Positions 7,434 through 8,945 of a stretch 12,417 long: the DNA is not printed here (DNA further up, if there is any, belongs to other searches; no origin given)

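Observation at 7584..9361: Two-gene module: stand-alone ABC/SMC-type ATPase plus small PIN-like protein, a candidate undescribed anti-phage defence system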

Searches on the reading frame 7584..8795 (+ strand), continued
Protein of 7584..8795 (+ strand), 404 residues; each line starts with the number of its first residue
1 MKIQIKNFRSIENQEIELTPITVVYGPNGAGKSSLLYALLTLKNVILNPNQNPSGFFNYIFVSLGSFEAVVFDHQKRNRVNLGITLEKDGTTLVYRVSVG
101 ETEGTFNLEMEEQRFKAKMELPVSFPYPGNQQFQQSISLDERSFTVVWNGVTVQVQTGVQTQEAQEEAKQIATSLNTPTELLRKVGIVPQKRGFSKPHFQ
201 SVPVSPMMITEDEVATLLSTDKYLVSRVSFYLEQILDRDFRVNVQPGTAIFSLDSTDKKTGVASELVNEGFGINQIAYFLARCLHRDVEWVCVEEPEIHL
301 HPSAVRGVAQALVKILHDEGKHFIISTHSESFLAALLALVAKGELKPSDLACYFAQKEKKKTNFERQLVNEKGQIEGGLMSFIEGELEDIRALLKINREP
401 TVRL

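Call 86: search_dna_similar(query=window:7584-8795:+, collection=plasmids, mode=protein, max_evalue=1e-8, max_rows=25)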
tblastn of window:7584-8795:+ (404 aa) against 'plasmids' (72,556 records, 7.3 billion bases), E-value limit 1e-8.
Records with a match: 15; places in all: 15; records where one place covers at least 80% of the query: 0.
Best place of each record, by identity: <60% 15.
By first word of the organism name: Bacillus 8; Aeromonas 6; Azotobacter 1.
By predicted mobility (MOB-suite, as given by PLSDB): non-mobilizable 9; conjugative 5; mobilizable 1.
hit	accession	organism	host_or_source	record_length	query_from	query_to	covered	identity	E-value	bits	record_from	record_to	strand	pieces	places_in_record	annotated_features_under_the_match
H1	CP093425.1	Bacillus pacificus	cell culture,sufu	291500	205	396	48%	28.1%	6e-9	66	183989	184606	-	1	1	DUF3696 domain-containing protein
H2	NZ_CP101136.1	Bacillus paranthracis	single cell,soil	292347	205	396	48%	28.1%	6e-9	66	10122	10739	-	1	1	DUF3696 domain-containing protein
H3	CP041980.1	Bacillus paranthracis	Homo sapiens,stool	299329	205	396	48%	28.1%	6e-9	66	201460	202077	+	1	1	DUF3696 domain-containing protein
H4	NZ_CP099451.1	Bacillus pacificus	chicken,assembly Genome,intestine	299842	205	396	48%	28.1%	6e-9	66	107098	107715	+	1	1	DUF3696 domain-containing protein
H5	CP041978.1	Bacillus pacificus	Homo sapiens,stool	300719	205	396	48%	28.1%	6e-9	66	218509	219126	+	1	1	DUF3696 domain-containing protein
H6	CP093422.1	Bacillus paranthracis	cell culture,sufu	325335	205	396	48%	28.1%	6e-9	66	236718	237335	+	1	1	DUF3696 domain-containing protein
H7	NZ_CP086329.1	Bacillus pacificus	single cell culture,sludge from ...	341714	205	396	48%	28.1%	6e-9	66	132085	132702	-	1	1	DUF3696 domain-containing protein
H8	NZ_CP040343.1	Bacillus cereus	Apostichopus japonicus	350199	205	396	48%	28.1%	6e-9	66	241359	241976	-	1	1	DUF3696 domain-containing protein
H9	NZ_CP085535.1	Aeromonas salmonicida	Brook charr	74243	258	402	36%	31.6%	1e-9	68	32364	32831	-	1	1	DUF3696 domain-containing protein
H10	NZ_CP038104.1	Aeromonas salmonicida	Salvelinus fontinalis,whole organism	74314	258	402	36%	31.6%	1e-9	68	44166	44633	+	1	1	DUF3696 domain-containing protein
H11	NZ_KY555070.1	Aeromonas salmonicida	-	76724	258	402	36%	31.6%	1e-9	68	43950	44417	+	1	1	DUF3696 domain-containing protein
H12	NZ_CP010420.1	Azotobacter chroococcum NCIMB 8003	cell culture,soil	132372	258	398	35%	31.8%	8e-10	69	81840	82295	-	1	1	DUF3696 domain-containing protein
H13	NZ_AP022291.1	Aeromonas veronii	-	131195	258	402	36%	29.7%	9e-9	65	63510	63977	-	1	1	DUF3696 domain-containing protein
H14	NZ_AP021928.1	Aeromonas caviae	-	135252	258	402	36%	29.7%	9e-9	65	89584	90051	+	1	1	DUF3696 domain-containing protein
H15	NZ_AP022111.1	Aeromonas caviae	-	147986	258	402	36%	29.7%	9e-9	65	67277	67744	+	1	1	DUF3696 domain-containing protein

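Call 88: get_annotated_region(hit=H9, flank=4000)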
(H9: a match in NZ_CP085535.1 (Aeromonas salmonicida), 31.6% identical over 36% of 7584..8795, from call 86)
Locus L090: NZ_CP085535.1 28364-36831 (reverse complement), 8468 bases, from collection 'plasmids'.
description: Aeromonas salmonicida subsp. salmonicida strain 890054 plasmid pAsa9-like, complete sequence
organism: Aeromonas salmonicida (NCBI taxid 29491)
taxonomy: Bacteria; Pseudomonadota; Gammaproteobacteria; Aeromonadales; Aeromonadaceae; Aeromonas; Aeromonas salmonicida
host: -; source: Brook charr; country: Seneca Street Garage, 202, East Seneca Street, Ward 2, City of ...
typing (MOB-suite, as given by PLSDB): conjugative; replicon rep_cluster_1169; relaxase MOBF; mating-pair formation MPF_F
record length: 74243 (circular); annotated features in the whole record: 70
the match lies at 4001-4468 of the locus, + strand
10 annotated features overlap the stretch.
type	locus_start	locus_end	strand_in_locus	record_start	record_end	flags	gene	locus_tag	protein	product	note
CDS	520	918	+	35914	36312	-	-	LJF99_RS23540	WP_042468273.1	DUF6088 family protein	-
CDS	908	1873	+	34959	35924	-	-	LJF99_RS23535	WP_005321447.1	nucleotidyl transferase AbiEii/AbiGii toxin family protein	-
CDS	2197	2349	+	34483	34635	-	-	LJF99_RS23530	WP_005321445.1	Hok/Gef family protein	-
CDS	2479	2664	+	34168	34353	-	-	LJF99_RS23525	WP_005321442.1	hypothetical protein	-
CDS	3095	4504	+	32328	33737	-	-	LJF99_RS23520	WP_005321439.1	DUF3696 domain-containing protein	-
CDS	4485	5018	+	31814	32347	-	-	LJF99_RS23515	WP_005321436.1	hypothetical protein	-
CDS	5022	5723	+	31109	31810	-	-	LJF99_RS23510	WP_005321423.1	RNA ligase family protein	-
CDS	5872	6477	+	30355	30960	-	-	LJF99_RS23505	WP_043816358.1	recombinase family protein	GO:0006310 - DNA recombination [Evidence IEA]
CDS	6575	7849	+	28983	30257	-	-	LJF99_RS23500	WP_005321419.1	metallophosphoesterase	-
CDS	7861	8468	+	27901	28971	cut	-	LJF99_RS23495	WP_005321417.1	GTPase-associated system all-helical protein GASH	-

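Call 89: get_annotated_region(hit=H1, flank=4000)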
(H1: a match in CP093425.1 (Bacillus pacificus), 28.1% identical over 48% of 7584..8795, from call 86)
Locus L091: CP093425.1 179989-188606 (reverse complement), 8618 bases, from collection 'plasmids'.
description: Bacillus pacificus strain MP6 plasmid p1, complete sequence
organism: Bacillus pacificus (NCBI taxid 2026187)
taxonomy: Bacteria; Bacillota; Bacilli; Bacillales; Bacillaceae; Bacillus; Bacillus pacificus
host: -; source: cell culture,sufu; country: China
typing (MOB-suite, as given by PLSDB): non-mobilizable; replicon rep_cluster_125,rep_cluster_1698; mating-pair formation MPF_T
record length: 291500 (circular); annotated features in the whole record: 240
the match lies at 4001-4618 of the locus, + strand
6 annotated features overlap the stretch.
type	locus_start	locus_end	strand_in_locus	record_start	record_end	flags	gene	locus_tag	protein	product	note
CDS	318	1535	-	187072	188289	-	-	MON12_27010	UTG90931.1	abortive infection system toxin AbiGii family protein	-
CDS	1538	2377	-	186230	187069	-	-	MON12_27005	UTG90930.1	abortive infection system antitoxin AbiGi family protein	-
CDS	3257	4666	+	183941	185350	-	-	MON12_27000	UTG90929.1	DUF3696 domain-containing protein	-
CDS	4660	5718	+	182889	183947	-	-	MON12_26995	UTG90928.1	hypothetical protein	-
CDS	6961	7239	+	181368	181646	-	-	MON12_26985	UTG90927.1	metalloregulator ArsR/SmtB family transcription factor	-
CDS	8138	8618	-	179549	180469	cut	-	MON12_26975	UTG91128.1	Rpn family recombination-promoting nuclease/putative transposase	-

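Call 90: search_protein_families(library=padloc, proteins=[L090:3095-4501:+, L090:4485-5015:+, L090:5022-5720:+, L091:3257-4663:+, L091:4660-5715:+], max_evalue=0.001)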
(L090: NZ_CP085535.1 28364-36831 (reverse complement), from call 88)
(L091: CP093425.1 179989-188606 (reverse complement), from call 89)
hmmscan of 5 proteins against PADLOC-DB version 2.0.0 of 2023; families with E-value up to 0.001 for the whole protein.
L090:3095-4501:+ (469 aa): 71 families (the best 25 are shown)
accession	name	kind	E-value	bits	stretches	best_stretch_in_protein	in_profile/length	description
PDLC04148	HEC-03B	-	1.1e-133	444.6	1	1-458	1-455/458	-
PDLC03878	NsnB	-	5.8e-59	198.6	1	1-440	1-335/345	-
PDLC04707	PDC-M55A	-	2.6e-57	192.7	1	2-457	3-417/421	-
PDLC02979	AriA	-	2.2e-25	88.2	2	278-387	269-373/373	-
PDLC02980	AriA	-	9.3e-16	56.6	1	24-388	1-304/304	-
PDLC04177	HEC-01A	-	3.9e-12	43.9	2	335-422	296-366/393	-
PDLC00077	GajA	-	1.4e-11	41.7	2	338-388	336-381/616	AAA ATPase domain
PDLC04178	HEC-01A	-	2.7e-11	41.1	2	322-389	274-333/399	-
PDLC00071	GajA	-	2.8e-11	40.9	1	339-387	277-322/588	AAA ATPase domain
PDLC02981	AriAB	-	4.5e-11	40.1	1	335-388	330-378/694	-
PDLC02335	AbiLi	-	5.8e-11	40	1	1-421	49-262/326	AbiLi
PDLC00063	GajA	-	7.8e-11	39.3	1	338-390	347-403/679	AAA ATPase domain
PDLC04179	HEC-01A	-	9.2e-11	39.5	1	1-38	1-37/459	-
PDLC04184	HEC-01A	-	1.1e-10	39.2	1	1-38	1-37/464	-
PDLC04182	HEC-01A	-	3.1e-10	37.6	2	335-391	305-355/406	-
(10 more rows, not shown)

L090:4485-5015:+ (177 aa): 1 family
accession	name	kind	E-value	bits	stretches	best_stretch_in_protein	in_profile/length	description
PDLC04147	HEC-03A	-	3.1e-23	80.6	1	2-160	1-156/159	-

L090:5022-5720:+ (233 aa): 0 families

L091:3257-4663:+ (469 aa): 66 families (the best 25 are shown)
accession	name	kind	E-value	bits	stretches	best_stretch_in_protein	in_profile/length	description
PDLC04707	PDC-M55A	-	8e-80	266.9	1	2-461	4-416/421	-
PDLC03878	NsnB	-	3.1e-57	192.9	1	2-454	3-342/345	-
PDLC04148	HEC-03B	-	4.8e-52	175.5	1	5-457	6-447/458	-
PDLC02979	AriA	-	8.9e-21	73.1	2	264-392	268-373/373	-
PDLC02980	AriA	-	4.3e-12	44.6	1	315-391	239-302/304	-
PDLC02358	Old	-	4e-11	40.4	1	298-395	242-332/578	Old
PDLC00063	GajA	-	1e-09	35.6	1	315-394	316-402/679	AAA ATPase domain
PDLC04177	HEC-01A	-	1.9e-09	35.1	1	6-47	10-52/393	-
PDLC04710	PDC-M56A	-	2.2e-09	34.8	1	316-392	214-285/382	-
PDLC04033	PD-T4-4_A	-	7.1e-09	33.4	0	345-402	327-380/460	-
PDLC04176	HEC-01A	-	2.3e-08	31.8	1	344-394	277-323/371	-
PDLC04389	PDC-M07A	-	3.4e-08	30.9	1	2-39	7-43/443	-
PDLC04178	HEC-01A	-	4.1e-08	30.7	1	3-38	11-45/399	-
PDLC04175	HEC-01A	-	6.9e-08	29.9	1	9-48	11-52/363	-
PDLC04032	PD-T4-4_A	-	8.2e-08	29.6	1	345-430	348-425/474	-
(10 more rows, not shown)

L091:4660-5715:+ (352 aa): 1 family
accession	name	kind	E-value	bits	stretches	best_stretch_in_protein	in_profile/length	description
PDLC04708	PDC-M55B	-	2.5e-26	91.3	1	130-341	90-296/315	-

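Call 93: get_annotated_region(hit=H12, flank=3000)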
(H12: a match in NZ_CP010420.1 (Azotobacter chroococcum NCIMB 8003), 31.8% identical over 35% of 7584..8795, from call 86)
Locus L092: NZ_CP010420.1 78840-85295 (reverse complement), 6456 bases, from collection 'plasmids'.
description: Azotobacter chroococcum NCIMB 8003 plasmid pAcX50e, complete sequence
organism: Azotobacter chroococcum NCIMB 8003 (NCBI taxid 1328314)
taxonomy: Bacteria; Pseudomonadota; Gammaproteobacteria; Pseudomonadales; Pseudomonadaceae; Azotobacter; Azotobacter chroococcum; Azotobacter chroococcum NCIMB 8003
host: -; source: cell culture,soil; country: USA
typing (MOB-suite, as given by PLSDB): mobilizable; replicon rep_cluster_1301; relaxase MOBH
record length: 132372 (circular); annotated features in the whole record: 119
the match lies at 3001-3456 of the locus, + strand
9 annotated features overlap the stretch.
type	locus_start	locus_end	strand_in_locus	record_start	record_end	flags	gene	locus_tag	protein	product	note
CDS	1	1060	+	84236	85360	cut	-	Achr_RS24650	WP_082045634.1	DUF3800 domain-containing protein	-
CDS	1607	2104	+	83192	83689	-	-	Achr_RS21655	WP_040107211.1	DEAD/DEAH box helicase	-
CDS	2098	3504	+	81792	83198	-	-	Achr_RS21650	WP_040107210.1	DUF3696 domain-containing protein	-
CDS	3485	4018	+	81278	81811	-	-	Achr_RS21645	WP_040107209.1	hypothetical protein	-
CDS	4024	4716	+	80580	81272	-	-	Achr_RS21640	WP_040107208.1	RNA ligase family protein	-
CDS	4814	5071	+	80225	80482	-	-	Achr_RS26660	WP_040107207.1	hypothetical protein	-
CDS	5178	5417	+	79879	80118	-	-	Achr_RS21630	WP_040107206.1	hypothetical protein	-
CDS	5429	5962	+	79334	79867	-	-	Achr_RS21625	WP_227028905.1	hypothetical protein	-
CDS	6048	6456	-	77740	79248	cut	-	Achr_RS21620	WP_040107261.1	3'-5' exonuclease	-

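Call 94: get_annotated_region(hit=H13, flank=3000)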
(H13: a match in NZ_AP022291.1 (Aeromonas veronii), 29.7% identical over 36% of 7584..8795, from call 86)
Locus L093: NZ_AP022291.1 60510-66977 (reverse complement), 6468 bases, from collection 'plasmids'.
description: Aeromonas veronii strain WP9-W18-ESBL-04 plasmid pWP9-W18-ESBL-04_1, complete sequence
organism: Aeromonas veronii (NCBI taxid 654)
taxonomy: Bacteria; Pseudomonadota; Gammaproteobacteria; Aeromonadales; Aeromonadaceae; Aeromonas; Aeromonas veronii
host: -; source: -; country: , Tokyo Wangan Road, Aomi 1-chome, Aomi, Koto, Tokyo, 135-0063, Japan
typing (MOB-suite, as given by PLSDB): conjugative; replicon rep_cluster_1169; relaxase MOBF; mating-pair formation MPF_F
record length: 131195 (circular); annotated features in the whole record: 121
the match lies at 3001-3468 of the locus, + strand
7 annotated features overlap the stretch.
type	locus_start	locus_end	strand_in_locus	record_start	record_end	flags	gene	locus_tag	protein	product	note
CDS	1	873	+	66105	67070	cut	-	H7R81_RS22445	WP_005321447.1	nucleotidyl transferase AbiEii/AbiGii toxin family protein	-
CDS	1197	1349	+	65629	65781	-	-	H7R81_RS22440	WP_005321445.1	Hok/Gef family protein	-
CDS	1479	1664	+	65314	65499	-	-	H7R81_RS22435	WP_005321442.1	hypothetical protein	-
CDS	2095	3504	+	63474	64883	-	-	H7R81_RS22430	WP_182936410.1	DUF3696 domain-containing protein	-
CDS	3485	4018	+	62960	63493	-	-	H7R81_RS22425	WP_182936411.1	hypothetical protein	-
CDS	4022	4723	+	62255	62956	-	-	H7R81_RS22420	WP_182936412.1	RNA ligase family protein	-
CDS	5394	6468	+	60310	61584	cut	-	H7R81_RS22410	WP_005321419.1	metallophosphoesterase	-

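Call 99: list_cluster_members(proteins=[P0011, P0001])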
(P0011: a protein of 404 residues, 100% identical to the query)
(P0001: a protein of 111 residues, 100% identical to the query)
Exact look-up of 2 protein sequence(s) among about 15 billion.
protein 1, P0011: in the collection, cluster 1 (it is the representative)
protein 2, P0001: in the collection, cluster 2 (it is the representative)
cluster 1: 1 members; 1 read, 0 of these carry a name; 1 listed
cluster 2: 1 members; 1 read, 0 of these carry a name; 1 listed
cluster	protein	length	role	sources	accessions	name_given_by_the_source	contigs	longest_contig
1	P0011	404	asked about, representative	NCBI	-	-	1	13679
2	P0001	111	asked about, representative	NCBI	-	-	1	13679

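Call 102: find_encoding_contigs(protein=P0052, flank=9000, max_places=1)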
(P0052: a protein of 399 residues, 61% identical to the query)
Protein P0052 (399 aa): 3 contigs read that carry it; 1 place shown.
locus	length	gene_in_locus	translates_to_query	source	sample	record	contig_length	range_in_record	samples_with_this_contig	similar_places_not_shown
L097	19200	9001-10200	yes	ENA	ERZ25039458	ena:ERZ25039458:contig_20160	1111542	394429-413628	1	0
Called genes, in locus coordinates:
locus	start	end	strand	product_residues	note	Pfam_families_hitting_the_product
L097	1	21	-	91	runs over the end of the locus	PF05402:PqqD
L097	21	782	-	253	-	PF03070:TENA_THI-4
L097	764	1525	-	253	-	PF12706:Lactamase_B_2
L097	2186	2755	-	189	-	PF06475:Glycolipid_bind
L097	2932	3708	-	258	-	PF00106:adh_short, PF08659:KR, PF13561:adh_short_C2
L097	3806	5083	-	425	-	PF00083:Sugar_tr (weak), PF07690:MFS_1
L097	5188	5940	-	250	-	PF01182:Glucosamine_iso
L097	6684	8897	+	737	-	PF02897:Peptidase_S9_N, PF00326:Peptidase_S9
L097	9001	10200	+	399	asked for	PF02463:SMC_N (faint), PF13175:AAA_15, PF13476:AAA_23, PF13304:AAA_21 (weak), PF13175:AAA_15, PF13304:AAA_21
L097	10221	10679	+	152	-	-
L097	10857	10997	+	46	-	-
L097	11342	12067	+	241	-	PF11645:PDDEXK_5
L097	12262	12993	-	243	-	PF13620:CarboxypepD_reg, PF13715:CarbopepD_reg_2 (weak), PF14686:fn3_3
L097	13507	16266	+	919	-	PF00072:Response_reg, PF00989:PAS, PF13426:PAS_9, PF08447:PAS_3, PF00989:PAS, PF08448:PAS_4, PF13426:PAS_9, PF00989:PAS, +8 more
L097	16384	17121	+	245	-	-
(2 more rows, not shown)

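Call 103: find_encoding_contigs(protein=P0026, flank=9000, max_places=1)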
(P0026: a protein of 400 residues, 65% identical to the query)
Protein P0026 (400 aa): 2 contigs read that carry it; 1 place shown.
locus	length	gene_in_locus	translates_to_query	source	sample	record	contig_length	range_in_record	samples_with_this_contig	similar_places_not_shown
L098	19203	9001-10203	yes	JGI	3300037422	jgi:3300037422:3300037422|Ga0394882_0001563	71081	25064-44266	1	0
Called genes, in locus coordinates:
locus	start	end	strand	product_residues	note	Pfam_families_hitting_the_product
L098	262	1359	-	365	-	PF07728:AAA_5 (weak), PF01078:Mg_chelatase (weak), PF17863:AAA_lid_2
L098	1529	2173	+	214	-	-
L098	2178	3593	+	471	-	PF01555:N6_N4_Mtase, PF01170:UPF0020 (faint)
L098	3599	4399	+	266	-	-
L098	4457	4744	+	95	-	PF02686:GatC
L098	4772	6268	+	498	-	PF01425:Amidase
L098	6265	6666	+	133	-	PF05168:HEPN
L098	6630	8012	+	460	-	PF01909:NTP_transf_2, PF18765:Polbeta, PF00483:NTP_transferase, PF12804:NTP_transf_3 (weak), PF25084:LbH_EIF2B (weak), PF25087:GMPPB_C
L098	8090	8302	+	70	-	-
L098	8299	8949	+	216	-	-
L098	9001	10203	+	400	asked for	PF02463:SMC_N, PF13175:AAA_15, PF13476:AAA_23, PF13304:AAA_21, PF13175:AAA_15, PF13304:AAA_21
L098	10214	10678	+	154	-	-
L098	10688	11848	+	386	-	PF00155:Aminotran_1_2, PF01041:DegT_DnrJ_EryC1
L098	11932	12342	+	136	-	PF11253:DUF3052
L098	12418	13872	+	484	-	PF02934:GatB_N, PF02637:GatB_Yqey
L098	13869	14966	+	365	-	-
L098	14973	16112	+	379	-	PF13203:DUF2201_N, PF09967:DUF2201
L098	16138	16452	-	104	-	-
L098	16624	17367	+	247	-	-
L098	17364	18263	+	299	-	PF13489:Methyltransf_23, PF01209:Ubie_methyltran (weak), PF13649:Methyltransf_25, PF13847:Methyltransf_31, PF08241:Methyltransf_11, PF08242:Methyltransf_12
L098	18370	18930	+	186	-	PF00156:Pribosyltran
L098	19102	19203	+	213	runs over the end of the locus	PF00174:Oxidored_molyb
